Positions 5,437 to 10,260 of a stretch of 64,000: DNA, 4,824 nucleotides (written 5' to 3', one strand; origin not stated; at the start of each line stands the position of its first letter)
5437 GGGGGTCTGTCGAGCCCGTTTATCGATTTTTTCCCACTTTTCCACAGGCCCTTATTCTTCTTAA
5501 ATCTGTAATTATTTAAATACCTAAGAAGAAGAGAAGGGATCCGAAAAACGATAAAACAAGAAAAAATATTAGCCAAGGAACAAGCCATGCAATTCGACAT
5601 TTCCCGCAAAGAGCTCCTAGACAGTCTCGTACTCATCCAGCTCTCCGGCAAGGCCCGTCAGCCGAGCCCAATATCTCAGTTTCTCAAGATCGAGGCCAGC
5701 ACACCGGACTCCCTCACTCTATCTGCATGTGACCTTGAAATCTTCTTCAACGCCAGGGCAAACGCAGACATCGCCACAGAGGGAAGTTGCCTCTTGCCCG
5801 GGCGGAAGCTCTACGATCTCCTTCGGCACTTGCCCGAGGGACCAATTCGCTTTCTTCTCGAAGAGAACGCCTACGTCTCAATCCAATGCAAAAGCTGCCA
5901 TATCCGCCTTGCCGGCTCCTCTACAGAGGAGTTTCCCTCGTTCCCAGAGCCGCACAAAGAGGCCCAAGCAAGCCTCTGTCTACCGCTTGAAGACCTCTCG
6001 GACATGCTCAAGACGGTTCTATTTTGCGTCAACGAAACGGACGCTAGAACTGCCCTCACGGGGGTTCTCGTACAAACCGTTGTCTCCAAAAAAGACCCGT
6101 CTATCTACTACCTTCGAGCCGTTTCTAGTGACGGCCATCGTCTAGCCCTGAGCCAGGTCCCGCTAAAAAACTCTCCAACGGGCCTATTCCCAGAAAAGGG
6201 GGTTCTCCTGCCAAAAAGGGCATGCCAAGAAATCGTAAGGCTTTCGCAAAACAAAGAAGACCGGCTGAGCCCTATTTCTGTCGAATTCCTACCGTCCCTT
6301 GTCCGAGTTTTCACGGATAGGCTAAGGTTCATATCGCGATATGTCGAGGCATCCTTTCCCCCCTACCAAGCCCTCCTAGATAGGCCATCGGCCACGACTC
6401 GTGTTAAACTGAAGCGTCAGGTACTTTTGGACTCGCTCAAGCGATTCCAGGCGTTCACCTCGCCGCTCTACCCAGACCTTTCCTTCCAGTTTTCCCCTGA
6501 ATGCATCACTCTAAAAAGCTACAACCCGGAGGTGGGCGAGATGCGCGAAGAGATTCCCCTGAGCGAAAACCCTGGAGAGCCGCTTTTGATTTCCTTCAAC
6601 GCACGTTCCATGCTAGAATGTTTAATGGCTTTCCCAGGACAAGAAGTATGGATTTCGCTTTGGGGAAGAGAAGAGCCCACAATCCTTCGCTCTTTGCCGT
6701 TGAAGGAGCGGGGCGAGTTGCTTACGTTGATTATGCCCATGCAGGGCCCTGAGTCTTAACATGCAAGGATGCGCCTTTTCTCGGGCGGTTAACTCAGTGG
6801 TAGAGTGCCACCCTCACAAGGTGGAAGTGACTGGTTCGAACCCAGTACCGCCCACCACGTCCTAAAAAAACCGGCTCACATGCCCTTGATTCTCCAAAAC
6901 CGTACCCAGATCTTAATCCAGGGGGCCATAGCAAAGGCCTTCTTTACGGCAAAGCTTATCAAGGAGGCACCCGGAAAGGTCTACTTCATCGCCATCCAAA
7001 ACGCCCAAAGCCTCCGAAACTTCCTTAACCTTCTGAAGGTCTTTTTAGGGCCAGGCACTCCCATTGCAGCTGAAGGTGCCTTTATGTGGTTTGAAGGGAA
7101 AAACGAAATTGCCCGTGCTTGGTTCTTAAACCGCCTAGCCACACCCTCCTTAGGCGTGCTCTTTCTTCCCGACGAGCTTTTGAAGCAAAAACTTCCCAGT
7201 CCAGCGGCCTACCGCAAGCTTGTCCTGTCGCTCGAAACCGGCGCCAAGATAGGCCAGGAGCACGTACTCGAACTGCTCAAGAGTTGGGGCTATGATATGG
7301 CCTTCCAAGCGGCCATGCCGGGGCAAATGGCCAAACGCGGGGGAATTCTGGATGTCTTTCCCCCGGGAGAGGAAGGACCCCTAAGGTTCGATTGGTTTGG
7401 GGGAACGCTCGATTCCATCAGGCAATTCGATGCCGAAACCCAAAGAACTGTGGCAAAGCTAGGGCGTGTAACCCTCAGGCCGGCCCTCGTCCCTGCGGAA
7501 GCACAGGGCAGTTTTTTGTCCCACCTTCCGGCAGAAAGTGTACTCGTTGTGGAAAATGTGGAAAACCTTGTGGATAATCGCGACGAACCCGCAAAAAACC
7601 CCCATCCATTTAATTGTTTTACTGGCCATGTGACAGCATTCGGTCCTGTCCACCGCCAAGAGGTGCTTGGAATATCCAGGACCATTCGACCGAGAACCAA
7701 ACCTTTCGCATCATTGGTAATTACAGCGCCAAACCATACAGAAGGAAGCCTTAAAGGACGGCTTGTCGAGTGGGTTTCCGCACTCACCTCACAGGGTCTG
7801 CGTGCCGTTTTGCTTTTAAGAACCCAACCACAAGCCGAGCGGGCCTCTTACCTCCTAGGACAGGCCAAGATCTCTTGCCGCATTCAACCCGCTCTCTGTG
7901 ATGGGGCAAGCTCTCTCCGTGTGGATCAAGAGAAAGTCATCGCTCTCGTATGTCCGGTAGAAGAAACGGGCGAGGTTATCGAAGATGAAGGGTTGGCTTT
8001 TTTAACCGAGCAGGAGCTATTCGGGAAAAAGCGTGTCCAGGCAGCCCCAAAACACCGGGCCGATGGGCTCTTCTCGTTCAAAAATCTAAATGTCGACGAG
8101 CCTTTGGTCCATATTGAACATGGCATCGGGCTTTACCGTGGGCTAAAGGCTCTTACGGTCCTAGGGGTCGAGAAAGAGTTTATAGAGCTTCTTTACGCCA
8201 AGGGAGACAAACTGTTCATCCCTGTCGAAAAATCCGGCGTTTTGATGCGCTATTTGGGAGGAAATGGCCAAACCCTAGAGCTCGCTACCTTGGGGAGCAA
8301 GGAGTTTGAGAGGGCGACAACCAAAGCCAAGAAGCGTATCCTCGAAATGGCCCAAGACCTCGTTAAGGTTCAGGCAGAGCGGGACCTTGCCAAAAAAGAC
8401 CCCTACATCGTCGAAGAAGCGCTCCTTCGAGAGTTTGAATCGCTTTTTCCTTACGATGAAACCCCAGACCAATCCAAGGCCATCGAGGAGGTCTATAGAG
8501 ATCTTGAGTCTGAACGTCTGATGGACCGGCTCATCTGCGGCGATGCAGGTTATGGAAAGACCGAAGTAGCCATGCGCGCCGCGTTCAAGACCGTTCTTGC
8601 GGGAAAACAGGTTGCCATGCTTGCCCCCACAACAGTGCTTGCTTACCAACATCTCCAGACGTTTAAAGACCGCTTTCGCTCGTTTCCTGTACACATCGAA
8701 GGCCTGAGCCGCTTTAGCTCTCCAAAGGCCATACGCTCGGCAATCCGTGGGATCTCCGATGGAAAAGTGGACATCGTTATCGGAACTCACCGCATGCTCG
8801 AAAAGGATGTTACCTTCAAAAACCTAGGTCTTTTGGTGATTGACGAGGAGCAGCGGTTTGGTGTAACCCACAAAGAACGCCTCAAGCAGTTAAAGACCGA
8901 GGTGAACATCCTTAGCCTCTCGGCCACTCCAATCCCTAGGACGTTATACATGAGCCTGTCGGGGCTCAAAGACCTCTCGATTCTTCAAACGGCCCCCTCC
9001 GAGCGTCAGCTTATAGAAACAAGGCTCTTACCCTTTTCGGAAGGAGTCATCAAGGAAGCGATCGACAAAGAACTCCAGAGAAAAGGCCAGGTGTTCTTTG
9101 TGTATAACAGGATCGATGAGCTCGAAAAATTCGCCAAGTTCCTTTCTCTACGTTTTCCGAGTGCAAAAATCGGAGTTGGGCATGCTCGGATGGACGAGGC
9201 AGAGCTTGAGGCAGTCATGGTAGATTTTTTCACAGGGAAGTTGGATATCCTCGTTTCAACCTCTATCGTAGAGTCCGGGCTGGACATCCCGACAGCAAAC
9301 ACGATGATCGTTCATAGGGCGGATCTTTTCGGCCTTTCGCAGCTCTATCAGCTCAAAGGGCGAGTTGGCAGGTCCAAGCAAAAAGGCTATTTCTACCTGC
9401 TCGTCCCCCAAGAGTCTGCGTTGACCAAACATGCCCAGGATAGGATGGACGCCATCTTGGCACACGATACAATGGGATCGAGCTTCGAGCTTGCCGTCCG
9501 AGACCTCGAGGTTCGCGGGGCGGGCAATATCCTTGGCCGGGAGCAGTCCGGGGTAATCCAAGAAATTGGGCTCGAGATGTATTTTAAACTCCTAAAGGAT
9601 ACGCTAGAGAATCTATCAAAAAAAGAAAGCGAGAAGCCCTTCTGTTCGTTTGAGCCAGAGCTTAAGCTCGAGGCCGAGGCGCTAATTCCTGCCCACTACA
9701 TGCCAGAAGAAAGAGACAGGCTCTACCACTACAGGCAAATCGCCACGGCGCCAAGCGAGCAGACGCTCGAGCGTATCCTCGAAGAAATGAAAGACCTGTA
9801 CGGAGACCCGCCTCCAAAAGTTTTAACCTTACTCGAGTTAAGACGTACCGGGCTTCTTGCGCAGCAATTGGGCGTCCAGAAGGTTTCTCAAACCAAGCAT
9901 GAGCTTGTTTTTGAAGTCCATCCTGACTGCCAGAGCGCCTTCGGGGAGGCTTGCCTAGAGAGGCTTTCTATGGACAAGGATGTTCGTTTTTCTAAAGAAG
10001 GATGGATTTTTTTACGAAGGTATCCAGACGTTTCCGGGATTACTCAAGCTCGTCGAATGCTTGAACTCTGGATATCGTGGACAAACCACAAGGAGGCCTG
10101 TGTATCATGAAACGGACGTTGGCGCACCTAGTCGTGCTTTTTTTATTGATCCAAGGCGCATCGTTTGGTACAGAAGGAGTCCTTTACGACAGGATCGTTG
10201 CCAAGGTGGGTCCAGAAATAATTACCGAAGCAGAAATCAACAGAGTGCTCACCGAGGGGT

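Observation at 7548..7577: Three tandem DnaA boxes embedded in mfd, mimicking the left edge of oriC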

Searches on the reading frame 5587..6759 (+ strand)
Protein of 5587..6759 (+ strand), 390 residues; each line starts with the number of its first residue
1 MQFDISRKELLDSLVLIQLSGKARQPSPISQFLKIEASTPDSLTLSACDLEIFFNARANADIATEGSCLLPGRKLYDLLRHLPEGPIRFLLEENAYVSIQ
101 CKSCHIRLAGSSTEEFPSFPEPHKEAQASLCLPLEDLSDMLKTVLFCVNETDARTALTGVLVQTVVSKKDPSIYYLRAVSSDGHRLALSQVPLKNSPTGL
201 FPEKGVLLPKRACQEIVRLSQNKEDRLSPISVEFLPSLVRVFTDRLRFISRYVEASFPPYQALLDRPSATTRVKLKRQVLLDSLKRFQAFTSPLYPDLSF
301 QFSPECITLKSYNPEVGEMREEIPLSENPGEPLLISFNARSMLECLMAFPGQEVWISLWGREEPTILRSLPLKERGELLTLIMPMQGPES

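Call 4: search_protein_families(library=pfam, proteins=[window:5587-6759:+])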
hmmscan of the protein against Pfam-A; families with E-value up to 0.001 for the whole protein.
window:5587-6759:+ (390 aa): 3 families
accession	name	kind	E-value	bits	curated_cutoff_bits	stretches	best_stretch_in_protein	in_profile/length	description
PF00712.24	DNA_pol3_beta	-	2.5e-20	73.3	24.4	1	1-119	1-119/120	DNA polymerase III beta subunit, N-terminal domain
PF02767.21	DNA_pol3_beta_2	-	8e-13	49.1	27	1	133-258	3-115/116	DNA polymerase III beta subunit, central domain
PF02768.20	DNA_pol3_beta_3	-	1.6e-11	44.5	27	1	270-385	9-120/121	DNA polymerase III beta subunit, C-terminal domain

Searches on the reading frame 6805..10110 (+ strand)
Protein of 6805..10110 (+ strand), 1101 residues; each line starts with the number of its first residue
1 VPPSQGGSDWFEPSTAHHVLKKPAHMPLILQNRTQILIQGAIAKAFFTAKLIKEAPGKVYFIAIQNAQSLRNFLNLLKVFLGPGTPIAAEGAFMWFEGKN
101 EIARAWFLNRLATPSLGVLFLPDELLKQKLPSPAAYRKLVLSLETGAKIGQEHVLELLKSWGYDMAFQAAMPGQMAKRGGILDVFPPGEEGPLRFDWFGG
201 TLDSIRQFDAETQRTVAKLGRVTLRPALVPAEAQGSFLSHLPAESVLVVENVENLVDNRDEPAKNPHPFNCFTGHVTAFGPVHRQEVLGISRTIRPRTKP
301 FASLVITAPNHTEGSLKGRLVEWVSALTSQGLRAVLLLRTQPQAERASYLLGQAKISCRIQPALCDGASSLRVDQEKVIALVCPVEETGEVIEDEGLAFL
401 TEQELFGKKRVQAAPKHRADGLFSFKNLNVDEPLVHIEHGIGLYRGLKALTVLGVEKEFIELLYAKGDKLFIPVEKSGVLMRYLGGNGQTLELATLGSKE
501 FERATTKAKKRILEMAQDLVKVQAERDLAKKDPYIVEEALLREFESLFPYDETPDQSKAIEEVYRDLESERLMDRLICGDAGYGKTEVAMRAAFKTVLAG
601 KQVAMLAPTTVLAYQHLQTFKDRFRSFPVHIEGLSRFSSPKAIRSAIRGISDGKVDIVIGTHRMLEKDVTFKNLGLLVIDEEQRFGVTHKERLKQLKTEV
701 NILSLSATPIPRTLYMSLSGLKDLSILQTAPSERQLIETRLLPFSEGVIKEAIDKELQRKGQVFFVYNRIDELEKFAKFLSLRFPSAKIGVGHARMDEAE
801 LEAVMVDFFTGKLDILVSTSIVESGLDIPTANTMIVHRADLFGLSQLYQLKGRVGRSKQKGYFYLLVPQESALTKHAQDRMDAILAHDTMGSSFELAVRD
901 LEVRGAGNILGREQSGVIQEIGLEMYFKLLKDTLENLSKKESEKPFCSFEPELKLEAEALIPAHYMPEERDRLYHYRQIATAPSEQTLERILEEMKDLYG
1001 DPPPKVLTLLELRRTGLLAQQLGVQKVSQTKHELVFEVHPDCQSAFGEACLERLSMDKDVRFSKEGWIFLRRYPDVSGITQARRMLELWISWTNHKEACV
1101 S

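Call 4: search_protein_families(library=pfam, proteins=[window:6805-10110:+])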
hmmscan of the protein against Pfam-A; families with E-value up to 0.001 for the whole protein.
window:6805-10110:+ (1101 aa): 7 families
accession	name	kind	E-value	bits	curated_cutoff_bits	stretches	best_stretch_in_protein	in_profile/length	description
PF00270.35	DEAD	-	2.7e-25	89.5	26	1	553-714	1-164/167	DEAD/DEAH box helicase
PF03461.20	TRCF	-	1.3e-19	70.8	25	1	955-1044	1-90/95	TRCF domain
PF00271.37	Helicase_C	-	5.5e-18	65.7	23.5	1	752-857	5-109/110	Helicase conserved C-terminal domain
PF17757.6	UvrB_inter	-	2.2e-16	60.2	22.9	1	141-227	1-88/91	UvrB interaction domain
PF02559.22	CarD_TRCF_RID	-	1.3e-13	51.2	23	1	428-483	1-56/57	CarD-like/TRCF RID domain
PF04851.21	ResIII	-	6e-09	36.4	22.5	1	553-709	5-162/164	Type III restriction enzyme, res subunit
PF22590.2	Cas3-like_C_2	-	6.1e-06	26.9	27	1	760-858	2-105/106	CRISPR-associated nuclease/helicase Cas3, C-terminal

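Call 16: find_related_loci(query=window:6805-10110:+, collection=genome_contigs, flank=6000)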
Query window:6805-10110:+ (1101 aa) in genome_contigs; peptide patterns used: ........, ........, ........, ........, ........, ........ (x = any residue, [..] = any of these).
48 stretches matched a pattern; 1 encode a relative of the query (tblastn E <= 1e-3); 1 distinct loci.
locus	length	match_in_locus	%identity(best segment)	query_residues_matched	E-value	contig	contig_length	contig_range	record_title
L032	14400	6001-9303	91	1-1101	0e+0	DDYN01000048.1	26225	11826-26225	MAG TPA_asm: Nitrospirae bacterium UBA2233 UBA2233_contig_19874, whole genome shotgun sequence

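Call 17: find_related_loci(query=window:6805-10110:+, collection=metagenome_contigs, flank=6000)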
Query window:6805-10110:+ (1101 aa) in metagenome_contigs; peptide patterns used: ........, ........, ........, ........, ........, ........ (x = any residue, [..] = any of these).
73 stretches matched a pattern; 3 encode a relative of the query (tblastn E <= 1e-3); 3 distinct loci.
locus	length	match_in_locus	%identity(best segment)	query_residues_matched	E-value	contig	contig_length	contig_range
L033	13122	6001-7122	37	550-919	2e-64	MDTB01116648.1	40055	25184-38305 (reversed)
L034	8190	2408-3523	37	544-917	7e-64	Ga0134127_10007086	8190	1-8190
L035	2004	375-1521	36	544-954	6e-57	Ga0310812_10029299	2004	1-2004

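Call 18: find_homologous_proteins(query=window:6805-10110:+, region=100-500)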
Query window:6805-10110:+, residues 100-500 (401 aa): 249 proteins with E <= 0.001 among 8000 candidates; the best 120 are listed.
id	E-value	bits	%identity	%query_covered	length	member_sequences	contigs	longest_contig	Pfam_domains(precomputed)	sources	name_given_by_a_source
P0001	1.2e-239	813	91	100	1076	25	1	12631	PF02559.23,PF00270.36,PF17757.7,PF03461.21,PF00271.38,PF22590.3,PF04851.22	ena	-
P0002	5.6e-188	643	73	100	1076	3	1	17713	PF02559.23,PF00270.36,PF17757.7,PF03461.21,PF00271.38,PF22590.3,PF04851.22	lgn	-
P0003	2.5e-96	341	44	100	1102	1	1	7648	PF02559.23,PF00270.36,PF17757.7,PF03461.21,PF00271.38,PF22590.3,PF04851.22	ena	-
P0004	5.6e-34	136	43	24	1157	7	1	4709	PF02559.23,PF00270.36,PF17757.7,PF03461.21,PF13401.13,PF00271.38,PF04851.22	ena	-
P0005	2.3e-33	134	39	29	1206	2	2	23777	PF02559.23,PF00270.36,PF17757.7,PF03461.21,PF00271.38,PF04851.22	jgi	jgi:transcription-repair coupling factor (superfamily II helicase)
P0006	1.4e-32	131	39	32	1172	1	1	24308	PF02559.23,PF00270.36,PF00176.30,PF17757.7,PF03461.21,PF00271.38,PF22590.3,PF04851.22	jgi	jgi:transcription-repair coupling factor (superfamily II helicase)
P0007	1.9e-32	131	33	45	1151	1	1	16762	PF02559.23,PF00270.36,PF17757.7,PF03461.21,PF00271.38,PF04851.22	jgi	jgi:transcription-repair coupling factor (superfamily II helicase)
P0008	4.1e-32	130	30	50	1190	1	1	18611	PF02559.23,PF00270.36,PF17757.7,PF03461.21,PF00271.38,PF22590.3,PF04851.22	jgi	jgi:transcription-repair coupling factor (superfamily II helicase)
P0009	1.5e-31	128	41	25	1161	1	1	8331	PF02559.23,PF00270.36,PF17757.7,PF03461.21,PF00271.38,PF04851.22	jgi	jgi:transcription-repair coupling factor (superfamily II helicase)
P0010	2.9e-31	127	31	47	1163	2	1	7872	PF02559.23,PF00270.36,PF17757.7,PF03461.21,PF00271.38,PF04851.22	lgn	-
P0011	5.6e-31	126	27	98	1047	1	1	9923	PF02559.23,PF00270.36,PF17757.7,PF03461.21,PF00271.38,PF04851.22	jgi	jgi:transcription-repair coupling factor (superfamily II helicase)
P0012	5.9e-29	119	35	49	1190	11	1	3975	PF02559.23,PF00270.36,PF17757.7,PF03461.21,PF00271.38,PF04851.22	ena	-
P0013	7.6e-29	119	43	25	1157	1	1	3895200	PF02559.23,PF00270.36,PF17757.7,PF03461.21,PF00271.38,PF04851.22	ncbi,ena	-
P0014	9.3e-29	119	38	25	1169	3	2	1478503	PF21132.3,PF02559.23,PF00270.36,PF17757.7,PF03461.21,PF00271.38,PF04851.22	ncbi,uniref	ncbi:transcription-repair coupling factor [Marivibrio halodurans]|uniref:transcription-repair coupli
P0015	1.3e-28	118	36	31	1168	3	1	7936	PF02559.23,PF00270.36,PF17757.7,PF03461.21,PF00271.38,PF04851.22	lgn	-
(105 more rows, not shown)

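Call 19: find_encoding_contigs(protein=P0002, flank=10000, max_places=6)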
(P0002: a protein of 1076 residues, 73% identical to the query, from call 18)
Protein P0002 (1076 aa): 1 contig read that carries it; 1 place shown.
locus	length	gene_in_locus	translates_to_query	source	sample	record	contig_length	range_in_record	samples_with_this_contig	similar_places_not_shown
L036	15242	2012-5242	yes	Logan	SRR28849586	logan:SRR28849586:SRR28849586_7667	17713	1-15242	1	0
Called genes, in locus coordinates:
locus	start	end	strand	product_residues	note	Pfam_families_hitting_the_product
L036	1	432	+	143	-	?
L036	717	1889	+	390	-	PF00712:DNA_pol3_beta, PF02767:DNA_pol3_beta_2, PF02768:DNA_pol3_beta_3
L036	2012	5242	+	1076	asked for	PF17757:UvrB_inter, PF02559:CarD_TRCF_RID, PF00270:DEAD, PF04851:ResIII, PF00271:Helicase_C, PF22590:Cas3-like_C_2 (weak), PF03461:TRCF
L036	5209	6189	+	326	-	PF13623:SurA_N_2 (faint), PF13624:SurA_N_3, PF09312:SurA_N, PF13145:Rotamase_2, PF13616:Rotamase_3, PF00639:Rotamase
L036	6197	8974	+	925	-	PF00005:ABC_tran (faint), PF02463:SMC_N (faint), PF13191:AAA_16 (faint), PF13304:AAA_21 (faint), PF13476:AAA_23 (faint), PF13481:AAA_25 (faint), PF17760:UvrA_inter, PF17755:UvrA_DNA-bind, +2 more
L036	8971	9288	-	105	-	PF00137:ATP-synt_C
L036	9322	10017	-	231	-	PF00119:ATP-synt_A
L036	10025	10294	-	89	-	-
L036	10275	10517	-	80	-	PF09527:ATPase_gene1 (weak)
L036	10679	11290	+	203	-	PF01923:Cob_adeno_trans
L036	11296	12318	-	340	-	PF06723:MreB_Mbl, PF11104:PilM_2 (faint), PF00012:HSP70, PF14450:FtsA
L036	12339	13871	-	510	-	-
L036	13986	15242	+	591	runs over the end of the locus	PF02366:PMT, PF13231:PMT_2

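Call 20: find_encoding_contigs(protein=P0003, flank=10000, max_places=6)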
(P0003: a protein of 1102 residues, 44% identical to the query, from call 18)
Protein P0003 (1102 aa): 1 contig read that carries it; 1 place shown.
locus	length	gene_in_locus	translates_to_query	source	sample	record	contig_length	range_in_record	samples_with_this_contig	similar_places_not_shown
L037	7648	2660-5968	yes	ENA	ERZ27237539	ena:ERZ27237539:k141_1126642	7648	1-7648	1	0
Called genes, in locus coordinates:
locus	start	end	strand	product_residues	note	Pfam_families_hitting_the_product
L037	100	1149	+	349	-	PF00308:Bac_DnaA, PF01695:IstB_IS21, PF00004:AAA (weak), PF08299:Bac_DnaA_C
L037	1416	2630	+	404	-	PF00712:DNA_pol3_beta, PF02767:DNA_pol3_beta_2, PF02768:DNA_pol3_beta_3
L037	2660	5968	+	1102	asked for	PF17757:UvrB_inter, PF02559:CarD_TRCF_RID, PF00270:DEAD, PF04851:ResIII, PF00271:Helicase_C, PF22590:Cas3-like_C_2 (faint), PF03461:TRCF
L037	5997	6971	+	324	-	PF13623:SurA_N_2, PF13624:SurA_N_3, PF09312:SurA_N, PF13145:Rotamase_2, PF13616:Rotamase_3, PF00639:Rotamase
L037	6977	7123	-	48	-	-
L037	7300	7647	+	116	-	?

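Call 39: find_homologous_proteins(query=P0003, region=100-520)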
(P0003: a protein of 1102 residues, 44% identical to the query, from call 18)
Query P0003, residues 100-520 (421 aa): 4650 proteins with E <= 0.001 among 8000 candidates; the best 120 are listed.
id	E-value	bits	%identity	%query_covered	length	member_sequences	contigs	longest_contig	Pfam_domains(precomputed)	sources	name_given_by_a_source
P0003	1.1e-282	955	100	100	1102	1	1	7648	PF02559.23,PF00270.36,PF17757.7,PF03461.21,PF00271.38,PF22590.3,PF04851.22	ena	-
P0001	5.1e-103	363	45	100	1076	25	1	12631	PF02559.23,PF00270.36,PF17757.7,PF03461.21,PF00271.38,PF22590.3,PF04851.22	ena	-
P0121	2.1e-37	147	27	59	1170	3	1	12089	PF02559.23,PF00270.36,PF17757.7,PF03461.21,PF00271.38,PF22590.3,PF04851.22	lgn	-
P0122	3.2e-37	147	37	31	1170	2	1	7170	PF02559.23,PF00270.36,PF17757.7,PF03461.21,PF00271.38,PF04851.22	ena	-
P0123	5.8e-37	146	28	99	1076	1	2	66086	PF02559.23,PF00270.36,PF17757.7,PF03461.21,PF00271.38,PF04851.22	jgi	-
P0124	6.2e-37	146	27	68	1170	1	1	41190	PF21132.3,PF02559.23,PF00270.36,PF17757.7,PF03461.21,PF00271.38,PF04851.22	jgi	jgi:transcription-repair coupling factor (superfamily II helicase)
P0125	7.7e-37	145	32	44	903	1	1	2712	PF02559.23,PF00270.36,PF17757.7,PF00271.38,PF04851.22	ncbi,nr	ncbi:MAG: transcription-repair coupling factor, partial [Deltaproteobacteria bacterium]|nr:transcrip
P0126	1.7e-36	144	38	29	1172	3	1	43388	PF02559.23,PF00270.36,PF17757.7,PF03461.21,PF00271.38,PF22590.3,PF04851.22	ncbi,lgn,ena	-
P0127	9.1e-36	142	31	43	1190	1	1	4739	PF02559.23,PF00270.36,PF13604.13,PF17757.7,PF03461.21,PF00271.38,PF04851.22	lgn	-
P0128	1.7e-35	141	32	44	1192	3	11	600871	PF02559.23,PF00270.36,PF00176.30,PF17757.7,PF03461.21,PF00271.38,PF22590.3,PF04851.22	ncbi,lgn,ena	-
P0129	2.1e-35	141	33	42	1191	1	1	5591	PF02559.23,PF00270.36,PF17757.7,PF03461.21,PF00271.38,PF04851.22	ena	-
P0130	2.5e-35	140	32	43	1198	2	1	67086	PF02559.23,PF00270.36,PF17757.7,PF03461.21,PF00271.38,PF04851.22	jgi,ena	-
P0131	2.6e-35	140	25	92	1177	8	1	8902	PF02559.23,PF00270.36,PF17757.7,PF03461.21,PF00271.38,PF04851.22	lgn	-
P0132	8.4e-35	139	27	86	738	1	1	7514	PF21132.3,PF02559.23,PF00270.36,PF17757.7,PF04851.22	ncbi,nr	ncbi:MAG: DEAD/DEAH box helicase, partial [Desulfobacterales bacterium]|nr:DEAD/DEAH box helicase [D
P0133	1.4e-34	138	34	35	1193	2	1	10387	PF02559.23,PF00270.36,PF17757.7,PF03461.21,PF00271.38,PF04851.22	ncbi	-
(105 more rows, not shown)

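Call 84: predict_structure(alignment_id=A4)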
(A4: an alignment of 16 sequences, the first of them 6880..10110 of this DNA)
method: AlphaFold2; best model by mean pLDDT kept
length: 1076 residues; sequences in the alignment: 16
mean_pLDDT: 76.8   pTM: 0.44
mean pLDDT of the five models: 76.8, 75.0, 74.4, 73.0, 72.2
residues with pLDDT >= 90: 203; 70-90: 584; 50-70: 183; < 50: 106
segments of 3 or more residues with pLDDT < 50: 1-11, 232-253, 255-269, 282-289, 343-349, 383-398, 879-888, 914-922, 1071-1076
pLDDT, mean of each block of 10 residues (from residue 1): 34 71 77 81 87 81 88 88 80 84 79 89 89 92 90 91 89 89 87 91 74 76 65 41 44 41 40 66 44 77 85 85 83 79 48 79 78 82 37 39 77 89 79 86 85 75 67 81 72 62 76 84 77 91 87 82 92 92 76 87 87 76 90 84 84 77 58 79 70 69 75 86 87 89 85 86 84 73 85 75 80 85 81 82 78 79 67 59 45 69 65 47 75 87 89 88 92 91 92 89 90 81 68 77 86 88 76 36
secondary structure, 60 per line:
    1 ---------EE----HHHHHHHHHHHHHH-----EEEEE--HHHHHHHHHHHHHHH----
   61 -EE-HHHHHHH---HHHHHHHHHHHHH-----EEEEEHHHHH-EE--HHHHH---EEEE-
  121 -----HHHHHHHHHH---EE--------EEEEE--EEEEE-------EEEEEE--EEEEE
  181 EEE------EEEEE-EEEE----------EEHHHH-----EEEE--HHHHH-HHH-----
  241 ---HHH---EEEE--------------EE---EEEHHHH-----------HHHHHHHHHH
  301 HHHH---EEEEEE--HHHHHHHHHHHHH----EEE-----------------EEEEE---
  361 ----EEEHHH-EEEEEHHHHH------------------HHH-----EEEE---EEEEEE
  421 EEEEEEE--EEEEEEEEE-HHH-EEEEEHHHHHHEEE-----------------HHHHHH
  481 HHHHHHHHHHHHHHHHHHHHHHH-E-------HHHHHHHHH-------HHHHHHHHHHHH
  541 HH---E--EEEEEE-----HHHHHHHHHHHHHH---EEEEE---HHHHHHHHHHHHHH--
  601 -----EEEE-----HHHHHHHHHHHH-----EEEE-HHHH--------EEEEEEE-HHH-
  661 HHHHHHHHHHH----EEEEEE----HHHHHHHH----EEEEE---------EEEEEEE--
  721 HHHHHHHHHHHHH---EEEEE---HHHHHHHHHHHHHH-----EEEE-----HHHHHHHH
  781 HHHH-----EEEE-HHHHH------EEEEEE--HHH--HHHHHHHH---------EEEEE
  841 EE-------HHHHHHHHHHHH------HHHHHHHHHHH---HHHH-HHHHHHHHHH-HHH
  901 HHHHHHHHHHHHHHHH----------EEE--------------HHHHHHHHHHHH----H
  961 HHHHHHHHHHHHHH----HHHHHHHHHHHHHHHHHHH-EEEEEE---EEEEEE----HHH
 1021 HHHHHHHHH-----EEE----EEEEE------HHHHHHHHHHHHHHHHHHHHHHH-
elements in order (helices of 4 or more, strands of 3 or more residues): H16-29 E35-39 H42-56 H65-71 H75-87 E93-97 H98-102 H108-112 E116-119 H126-135 E149-153 E156-160 E168-173 E176-183 E190-194 E196-199 H212-215 E221-224 H227-231 E250-253 E273-275 H276-279 H291-304 E308-313 H316-328 E333-335 E353-357 E365-367 E372-376 H377-381 E408-411 E415-427 E430-438 E444-448 H449-454 E455-457 H475-503 H513-521 H529-542 E549-554 H560-573 E577-581 H585-598 E606-609 H615-626 E632-635 H637-640 E649-655 H661-671 E676-681 H686-693 E698-702 E712-718 H721-733 E737-741 H745-758 E764-767 H773-784 E790-793 H795-799 E806-811 H819-826 E836-842 H850-861 H868-878 H882-885 H887-896 H898-916 E927-929 H944-955 H960-974 H979-997 E999-1004 E1008-1013 H1018-1029 E1035-1037 E1042-1046 H1053-1075
